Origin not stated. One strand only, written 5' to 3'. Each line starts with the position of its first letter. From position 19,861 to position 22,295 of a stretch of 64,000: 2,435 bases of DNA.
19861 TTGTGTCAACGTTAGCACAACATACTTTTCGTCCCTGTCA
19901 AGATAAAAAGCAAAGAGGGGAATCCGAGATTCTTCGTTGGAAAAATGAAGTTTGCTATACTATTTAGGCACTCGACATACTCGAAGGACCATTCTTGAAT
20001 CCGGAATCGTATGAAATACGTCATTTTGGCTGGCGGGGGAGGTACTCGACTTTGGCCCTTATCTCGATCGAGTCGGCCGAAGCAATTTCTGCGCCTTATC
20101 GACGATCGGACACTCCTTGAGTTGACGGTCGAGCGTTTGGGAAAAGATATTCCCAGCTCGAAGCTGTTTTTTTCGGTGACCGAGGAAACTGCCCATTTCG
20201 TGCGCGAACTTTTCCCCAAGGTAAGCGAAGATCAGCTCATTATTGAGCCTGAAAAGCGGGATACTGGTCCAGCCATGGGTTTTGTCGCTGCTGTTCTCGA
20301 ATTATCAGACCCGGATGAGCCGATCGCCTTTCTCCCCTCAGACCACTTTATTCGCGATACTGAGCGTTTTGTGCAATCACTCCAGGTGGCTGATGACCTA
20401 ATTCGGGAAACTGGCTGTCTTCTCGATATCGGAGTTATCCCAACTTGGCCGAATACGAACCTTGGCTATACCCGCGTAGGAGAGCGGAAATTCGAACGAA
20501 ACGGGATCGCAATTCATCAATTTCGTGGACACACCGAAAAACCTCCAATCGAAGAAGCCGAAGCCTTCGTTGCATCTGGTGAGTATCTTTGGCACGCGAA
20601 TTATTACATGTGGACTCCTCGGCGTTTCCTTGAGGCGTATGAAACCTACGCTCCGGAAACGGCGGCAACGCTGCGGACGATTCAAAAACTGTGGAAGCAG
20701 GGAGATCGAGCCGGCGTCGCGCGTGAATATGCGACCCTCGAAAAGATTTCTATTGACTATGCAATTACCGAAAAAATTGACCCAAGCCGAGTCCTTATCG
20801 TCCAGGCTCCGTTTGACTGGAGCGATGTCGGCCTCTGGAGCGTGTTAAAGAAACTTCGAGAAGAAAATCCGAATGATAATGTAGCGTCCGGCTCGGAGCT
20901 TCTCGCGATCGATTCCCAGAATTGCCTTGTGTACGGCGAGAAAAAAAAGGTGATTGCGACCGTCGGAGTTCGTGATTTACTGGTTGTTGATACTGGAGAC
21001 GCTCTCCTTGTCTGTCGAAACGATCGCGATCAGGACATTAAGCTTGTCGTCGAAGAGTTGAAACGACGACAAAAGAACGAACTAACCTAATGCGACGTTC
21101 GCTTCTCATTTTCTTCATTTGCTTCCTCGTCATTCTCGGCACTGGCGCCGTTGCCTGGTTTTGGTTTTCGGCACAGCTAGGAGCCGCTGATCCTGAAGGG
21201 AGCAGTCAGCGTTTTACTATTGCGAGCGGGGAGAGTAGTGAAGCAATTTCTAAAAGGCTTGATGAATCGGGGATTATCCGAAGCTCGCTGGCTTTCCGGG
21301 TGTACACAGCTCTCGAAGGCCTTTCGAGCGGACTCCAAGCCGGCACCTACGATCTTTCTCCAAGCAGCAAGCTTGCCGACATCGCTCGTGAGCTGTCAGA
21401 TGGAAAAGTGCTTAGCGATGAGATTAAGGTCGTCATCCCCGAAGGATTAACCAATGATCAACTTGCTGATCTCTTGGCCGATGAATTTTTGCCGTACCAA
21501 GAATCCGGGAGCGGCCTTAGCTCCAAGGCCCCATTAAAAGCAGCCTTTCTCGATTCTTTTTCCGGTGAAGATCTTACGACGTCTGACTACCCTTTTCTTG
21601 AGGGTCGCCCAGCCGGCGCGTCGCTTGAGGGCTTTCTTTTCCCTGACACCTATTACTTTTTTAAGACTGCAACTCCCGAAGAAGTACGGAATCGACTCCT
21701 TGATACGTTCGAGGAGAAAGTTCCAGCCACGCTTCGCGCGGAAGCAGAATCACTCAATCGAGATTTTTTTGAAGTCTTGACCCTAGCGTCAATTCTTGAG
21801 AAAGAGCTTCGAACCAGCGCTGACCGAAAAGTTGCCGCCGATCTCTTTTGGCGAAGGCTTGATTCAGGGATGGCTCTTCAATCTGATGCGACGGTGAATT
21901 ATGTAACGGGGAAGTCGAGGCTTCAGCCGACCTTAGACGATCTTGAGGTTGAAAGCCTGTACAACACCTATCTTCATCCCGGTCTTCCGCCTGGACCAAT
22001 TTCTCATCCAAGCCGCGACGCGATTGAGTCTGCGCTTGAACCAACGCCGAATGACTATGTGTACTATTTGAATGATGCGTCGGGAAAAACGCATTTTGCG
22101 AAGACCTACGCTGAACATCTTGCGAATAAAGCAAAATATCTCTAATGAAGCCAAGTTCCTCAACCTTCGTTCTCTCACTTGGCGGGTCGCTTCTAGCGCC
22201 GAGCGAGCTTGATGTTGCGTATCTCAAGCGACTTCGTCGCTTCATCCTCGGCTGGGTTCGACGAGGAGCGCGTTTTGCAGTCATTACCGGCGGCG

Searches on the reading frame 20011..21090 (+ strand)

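Call 58: search_protein_families(library=pfam, proteins=[window:20011-21090:+], max_evalue=0.00001)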
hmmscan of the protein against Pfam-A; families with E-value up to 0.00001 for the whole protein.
window:20011-21090:+ (359 aa): 3 families
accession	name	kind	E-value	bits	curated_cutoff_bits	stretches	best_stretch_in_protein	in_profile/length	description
PF00483.29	NTP_transferase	-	2.1e-27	96.7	21.2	1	3-281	2-237/245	Nucleotidyl transferase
PF22640.1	ManC_GMP_beta-helix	-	1.1e-19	70.5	27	1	297-350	3-55/55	MannoseP isomerase/GMP-like beta-helix domain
PF12804.13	NTP_transf_3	-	1.2e-07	32.5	27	1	4-113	2-97/160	MobA-like NTP transferase domain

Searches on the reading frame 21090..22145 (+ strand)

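Call 58: search_protein_families(library=pfam, proteins=[window:21090-22145:+], max_evalue=0.00001)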
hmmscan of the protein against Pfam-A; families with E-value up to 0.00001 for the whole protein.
window:21090-22145:+ (351 aa): 1 family
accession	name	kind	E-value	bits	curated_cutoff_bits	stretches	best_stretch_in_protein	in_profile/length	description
PF02618.21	YceG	-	3.5e-76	256.7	32.4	1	42-349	1-275/275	YceG-like family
